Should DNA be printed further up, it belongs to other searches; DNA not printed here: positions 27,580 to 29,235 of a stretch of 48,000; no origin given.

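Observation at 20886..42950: ~22-kb orphan NRPS cluster predicting a capped, D-residue-containing, glycosylated, sulfated and methylated short peptide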

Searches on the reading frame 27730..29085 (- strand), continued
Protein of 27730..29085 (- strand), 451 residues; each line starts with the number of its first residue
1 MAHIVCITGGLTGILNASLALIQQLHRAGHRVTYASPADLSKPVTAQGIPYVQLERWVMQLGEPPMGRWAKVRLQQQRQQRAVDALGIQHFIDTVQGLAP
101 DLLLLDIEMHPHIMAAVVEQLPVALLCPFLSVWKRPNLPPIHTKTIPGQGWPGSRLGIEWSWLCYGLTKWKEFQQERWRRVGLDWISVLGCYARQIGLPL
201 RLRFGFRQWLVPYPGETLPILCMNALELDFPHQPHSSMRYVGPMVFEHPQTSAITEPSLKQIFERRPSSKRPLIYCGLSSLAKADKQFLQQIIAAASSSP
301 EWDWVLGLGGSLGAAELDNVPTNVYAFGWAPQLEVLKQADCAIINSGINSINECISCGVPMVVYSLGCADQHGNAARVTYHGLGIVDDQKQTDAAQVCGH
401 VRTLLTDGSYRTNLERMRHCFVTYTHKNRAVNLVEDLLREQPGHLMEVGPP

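Call 31: find_encoding_contigs(protein=P0076, flank=10000, max_places=1)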
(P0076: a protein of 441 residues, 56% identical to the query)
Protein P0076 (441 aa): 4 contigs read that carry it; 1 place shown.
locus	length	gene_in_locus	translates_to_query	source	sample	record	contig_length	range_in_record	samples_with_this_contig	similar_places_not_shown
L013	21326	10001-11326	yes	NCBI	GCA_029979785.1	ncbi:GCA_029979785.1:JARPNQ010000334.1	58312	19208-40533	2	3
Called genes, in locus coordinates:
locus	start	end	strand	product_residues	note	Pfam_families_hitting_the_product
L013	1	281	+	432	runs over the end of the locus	PF01385:OrfB_IS605, PF07282:Cas12f1-like_TNB (weak)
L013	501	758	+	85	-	PF00550:PP-binding (faint)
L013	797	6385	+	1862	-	PF00668:Condensation, PF00501:AMP-binding, PF00550:PP-binding, PF00668:Condensation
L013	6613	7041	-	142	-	-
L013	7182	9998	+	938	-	PF00668:Condensation, PF00501:AMP-binding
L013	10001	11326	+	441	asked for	PF00201:UDPGT, PF04101:Glyco_tran_28_C, PF06722:EryCIII-like_C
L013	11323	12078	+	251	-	PF13489:Methyltransf_23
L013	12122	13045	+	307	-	PF00685:Sulfotransfer_1, PF13469:Sulfotransfer_3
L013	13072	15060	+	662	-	PF13193:AMP-binding_C, PF00550:PP-binding, PF00668:Condensation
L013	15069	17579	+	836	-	PF00668:Condensation, PF00550:PP-binding, PF00975:Thioesterase, PF12697:Abhydrolase_6 (weak)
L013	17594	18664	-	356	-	-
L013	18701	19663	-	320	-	PF00535:Glycos_transf_2, PF13641:Glyco_tranf_2_3, PF10111:Glyco_tranf_2_2, PF13632:Glyco_trans_2_3 (weak)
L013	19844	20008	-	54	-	-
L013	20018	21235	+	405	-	PF07995:GSDH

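Call 33: search_protein_families(library=pfam, proteins=[L012:5173-9360:+, L012:11379-12503:+, L013:797-6385:+, L013:17594-18664:-, L001:1005-6479:+, L001:9273-9998:+], max_evalue=0.001)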
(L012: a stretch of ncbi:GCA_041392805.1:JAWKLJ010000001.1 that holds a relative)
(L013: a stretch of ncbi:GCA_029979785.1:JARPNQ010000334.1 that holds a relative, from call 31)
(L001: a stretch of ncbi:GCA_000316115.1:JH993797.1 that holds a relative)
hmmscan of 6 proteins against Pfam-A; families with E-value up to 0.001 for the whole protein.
L012:5173-9360:+ (1395 aa): 5 families
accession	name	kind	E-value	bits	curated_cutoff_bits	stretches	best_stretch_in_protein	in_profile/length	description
PF00501.34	AMP-binding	-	5e-83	279.5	29.9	1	472-821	1-384/384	AMP-binding enzyme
PF00668.25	Condensation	-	2.7e-59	201.5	30.6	1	17-452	7-456/456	Condensation domain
PF00550.31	PP-binding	-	1.6e-16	60.7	20.8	1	1320-1383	2-67/67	Phosphopantetheine attachment site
PF13193.12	AMP-binding_C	-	2.7e-07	31.9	24.5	1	1239-1290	20-76/76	AMP-binding enzyme C-terminal domain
PF06508.19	QueC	-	8.8e-05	22.5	22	1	971-1041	2-72/210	Queuosine biosynthesis protein QueC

L012:11379-12503:+ (374 aa): 0 families

L013:797-6385:+ (1862 aa): 5 families
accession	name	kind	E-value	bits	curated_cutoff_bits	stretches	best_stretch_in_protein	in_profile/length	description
PF00668.25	Condensation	-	2.3e-144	481.9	30.6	2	1397-1844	3-450/456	Condensation domain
PF00501.34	AMP-binding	-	5.3e-84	282.7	29.9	1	469-823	1-384/384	AMP-binding enzyme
PF00550.31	PP-binding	-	4.4e-13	49.7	20.8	1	1320-1380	2-65/67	Phosphopantetheine attachment site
PF04001.18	Vhr1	-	8.4e-05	23.2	25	1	1451-1505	12-63/91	Transcription factor Vhr1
PF06508.19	QueC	-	8.4e-05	22.6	22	1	974-1046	2-74/210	Queuosine biosynthesis protein QueC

L013:17594-18664:- (356 aa): 0 families

L001:1005-6479:+ (1824 aa): 4 families
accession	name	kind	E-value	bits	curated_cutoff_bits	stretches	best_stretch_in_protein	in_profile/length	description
PF00668.25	Condensation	-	8.9e-115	384.4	30.6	2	1376-1791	3-440/456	Condensation domain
PF00501.34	AMP-binding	-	2.8e-82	277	29.9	1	460-805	1-384/384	AMP-binding enzyme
PF00550.31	PP-binding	-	1.2e-16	61.2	20.8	1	1300-1361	2-66/67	Phosphopantetheine attachment site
PF06508.19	QueC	-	4.2e-05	23.6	22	1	952-1023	2-73/210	Queuosine biosynthesis protein QueC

L001:9273-9998:+ (241 aa): 3 families
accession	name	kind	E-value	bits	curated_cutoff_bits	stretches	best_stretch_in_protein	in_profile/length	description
PF13489.12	Methyltransf_23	-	1.8e-07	31.5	27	1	79-144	72-135/164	Methyltransferase domain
PF08241.18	Methyltransf_11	-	4.8e-05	24.4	21.2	1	69-125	45-95/95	Methyltransferase domain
PF08242.18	Methyltransf_12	-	0.00093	20.3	30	0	77-123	55-98/98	Methyltransferase domain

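Call 50: search_protein_families(library=ncbifam, proteins=[window:27730-29085:-], max_evalue=0.00001)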
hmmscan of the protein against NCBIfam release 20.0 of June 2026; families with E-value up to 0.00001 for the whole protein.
window:27730-29085:- (451 aa): 5 families
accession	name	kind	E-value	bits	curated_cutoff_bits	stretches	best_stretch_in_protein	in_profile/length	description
TIGR01426.2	MGT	subfamily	1.3e-36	126.5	260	1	265-439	220-392/393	macrolide family glycosyltransferase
NF033129.1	macro_glyco_Mgt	subfamily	1e-30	107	700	2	265-438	220-392/393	macrolide-inactivating glycosyltransferase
NF000362.1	self_GT_OleI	exception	5.8e-18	65.3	700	1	266-435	250-417/424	OleI family self-immunity macrolide glycosyltransferase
TIGR04516.1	glycosyl_450act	subfamily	1.5e-13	50.6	440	1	313-440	290-416/418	activator-dependent family glycosyltransferase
TIGR01133.1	murG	equivalog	6.3e-09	35.3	250.25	1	325-419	239-335/353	undecaprenyldiphospho-muramoylpentapeptide beta-N-acetylglucosaminyltransferase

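Call 80: find_related_loci(query=A1, collection=metagenome_contigs, flank=7000)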
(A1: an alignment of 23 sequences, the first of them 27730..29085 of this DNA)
Query A1 (451 aa) in metagenome_contigs; peptide patterns used: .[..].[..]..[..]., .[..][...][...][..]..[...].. (x = any residue, [..] = any of these).
199 stretches matched a pattern; 37 encode a relative of the query (tblastn E <= 1e-3); 36 distinct loci.
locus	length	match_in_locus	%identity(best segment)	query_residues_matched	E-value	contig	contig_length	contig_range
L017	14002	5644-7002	86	1-451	0e+0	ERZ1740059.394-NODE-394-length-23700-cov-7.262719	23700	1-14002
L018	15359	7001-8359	86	1-451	0e+0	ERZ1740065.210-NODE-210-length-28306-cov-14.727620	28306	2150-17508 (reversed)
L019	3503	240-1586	73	1-451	0e+0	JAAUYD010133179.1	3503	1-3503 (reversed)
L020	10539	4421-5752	59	1-441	3e-180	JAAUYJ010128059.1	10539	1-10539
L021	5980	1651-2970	60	1-441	5e-179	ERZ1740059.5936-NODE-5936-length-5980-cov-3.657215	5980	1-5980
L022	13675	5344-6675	59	1-441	1e-175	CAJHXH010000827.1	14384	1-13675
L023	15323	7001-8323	56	1-438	2e-173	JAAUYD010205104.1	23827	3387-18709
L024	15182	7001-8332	55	1-441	3e-173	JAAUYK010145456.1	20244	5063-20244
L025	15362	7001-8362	57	1-451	1e-172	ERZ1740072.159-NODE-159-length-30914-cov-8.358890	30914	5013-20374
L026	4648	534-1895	57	1-451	1e-175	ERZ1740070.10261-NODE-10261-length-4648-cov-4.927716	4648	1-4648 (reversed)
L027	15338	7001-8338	58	1-439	6e-167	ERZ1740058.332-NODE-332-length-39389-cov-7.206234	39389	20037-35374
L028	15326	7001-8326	57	1-438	7e-164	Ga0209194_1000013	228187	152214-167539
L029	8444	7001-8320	56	1-440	2e-158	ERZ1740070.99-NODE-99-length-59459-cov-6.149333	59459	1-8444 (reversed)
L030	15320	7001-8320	55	1-440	1e-157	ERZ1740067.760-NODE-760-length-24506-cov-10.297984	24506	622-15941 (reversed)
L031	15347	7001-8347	55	1-438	5e-156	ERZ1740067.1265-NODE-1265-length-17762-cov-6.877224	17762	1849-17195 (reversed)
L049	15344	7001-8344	39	1-438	1e-95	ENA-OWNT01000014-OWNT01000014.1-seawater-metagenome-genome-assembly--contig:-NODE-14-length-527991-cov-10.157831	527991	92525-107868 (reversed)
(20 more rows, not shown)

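Call 89: search_protein_families(library=pfam, proteins=[L049:2794-6975:+, L049:8389-9144:+, L049:9175-11205:-, L049:11401-12015:+, L049:12012-12464:+, L049:12918-13514:-, L049:13567-14328:-, L049:14551-15327:-], max_evalue=0.001)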
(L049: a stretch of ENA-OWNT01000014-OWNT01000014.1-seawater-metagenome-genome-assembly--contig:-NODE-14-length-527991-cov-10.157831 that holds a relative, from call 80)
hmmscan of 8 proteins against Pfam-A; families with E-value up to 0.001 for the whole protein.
L049:2794-6975:+ (1393 aa): 4 families
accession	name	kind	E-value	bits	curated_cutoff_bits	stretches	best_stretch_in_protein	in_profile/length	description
PF00501.34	AMP-binding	-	3.8e-77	260.1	29.9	1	475-820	4-384/384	AMP-binding enzyme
PF00668.25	Condensation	-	3.8e-58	197.7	30.6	1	15-449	5-453/456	Condensation domain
PF00550.31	PP-binding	-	9.3e-15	55.1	20.8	1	1318-1381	2-67/67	Phosphopantetheine attachment site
PF06508.19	QueC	-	2e-05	24.7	22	1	968-1039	2-73/210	Queuosine biosynthesis protein QueC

L049:8389-9144:+ (251 aa): 3 families
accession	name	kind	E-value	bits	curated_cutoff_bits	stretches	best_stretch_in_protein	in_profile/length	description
PF13489.12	Methyltransf_23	-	1.2e-07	32.1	27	1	92-210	78-162/164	Methyltransferase domain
PF08241.18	Methyltransf_11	-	2.7e-06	28.4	21.2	1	79-130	45-93/95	Methyltransferase domain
PF13649.12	Methyltransf_25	-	0.00011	23.2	27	1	77-128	47-97/97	Methyltransferase domain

L049:9175-11205:- (676 aa): 11 families
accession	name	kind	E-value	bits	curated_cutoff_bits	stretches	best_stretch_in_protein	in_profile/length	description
PF00326.27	Peptidase_S9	-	1.6e-48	165.4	22.6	1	470-670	7-210/213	Prolyl oligopeptidase family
PF07676.18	PD40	-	9.6e-27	92.8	20.9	2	85-118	3-37/38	WD40-like Beta Propeller Repeat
PF00930.27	DPPIV_N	-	8.3e-13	48.2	22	1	167-275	4-119/354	Dipeptidyl peptidase IV (DPP IV) N-terminal region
PF25174.1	Beta-prop_THOC3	-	2.5e-07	30.4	305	0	73-158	73-153/272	THOC3 beta-propeller domain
PF20434.5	BD-FAE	-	7.7e-07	29.3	26.8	1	441-629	11-214/215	BD-FAE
PF10647.15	Gmad1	-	0.00011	22.6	20.5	0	92-174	24-104/251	Lipoprotein LpqB beta-propeller domain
PF02129.25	Peptidase_S15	-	0.00011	22.4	23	0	583-645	207-258/262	X-Pro dipeptidyl-peptidase (S15 family)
PF25460.1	Beta-prop_Aladin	-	0.00014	21.5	171.1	0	72-157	136-217/340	Aladin seven-bladed propeller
PF12146.15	Hydrolase_4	-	0.00027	20.8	27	0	599-638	186-225/239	Serine aminopeptidase, S33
PF00561.26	Abhydrolase_1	-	0.00073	19.7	25.8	0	444-547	1-89/245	alpha/beta hydrolase fold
PF12894.13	ANAPC4_WD40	-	0.00078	20.1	22.9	0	114-158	16-62/91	Anaphase-promoting complex subunit 4 WD40 domain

L049:11401-12015:+ (204 aa): 0 families

L049:12012-12464:+ (150 aa): 1 family
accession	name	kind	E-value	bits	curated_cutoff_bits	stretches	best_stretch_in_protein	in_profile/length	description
PF04657.19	DMT_YdcZ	-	1.1e-41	142.8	24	1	8-146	2-140/140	Putative inner membrane exporter, YdcZ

L049:12918-13514:- (198 aa): 1 family
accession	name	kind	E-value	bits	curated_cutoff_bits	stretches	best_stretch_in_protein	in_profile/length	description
PF00027.35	cNMP_binding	-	1.2e-07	32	27.5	1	32-116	3-86/89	Cyclic nucleotide-binding domain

L049:13567-14328:- (253 aa): 1 family
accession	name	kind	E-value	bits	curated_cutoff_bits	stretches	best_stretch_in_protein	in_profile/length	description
PF03734.19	YkuD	-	3e-06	28.3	23.4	1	105-188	31-140/146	L,D-transpeptidase catalytic domain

L049:14551-15327:- (258 aa): 8 families
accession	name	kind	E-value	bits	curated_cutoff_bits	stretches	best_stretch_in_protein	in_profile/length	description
PF24684.1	Vgb_lyase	-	7.7e-08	31.9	50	1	12-83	182-254/290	Virginiamycin B lyase family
PF13181.12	TPR_8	-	4e-06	27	25.7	1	219-247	4-32/34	Tetratricopeptide repeat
PF07719.23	TPR_2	-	4.8e-06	26.7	27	1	219-249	4-34/34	Tetratricopeptide repeat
PF01436.27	NHL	-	5e-06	26.7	20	1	10-35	1-26/28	NHL repeat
PF08450.18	SGL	-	8.1e-06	26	26.3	1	3-69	175-244/246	SMP-30/Gluconolactonase/LRE-like region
PF00515.34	TPR_1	-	3.5e-05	23.9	27.8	1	219-249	4-34/34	Tetratricopeptide repeat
PF25021.1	TEN_NHL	-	5.7e-05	22.7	27.1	1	7-122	27-157/357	Teneurin NHL domain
PF06739.17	SBBP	-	0.00044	20.6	20.5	0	13-27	15-29/38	Beta-propeller repeat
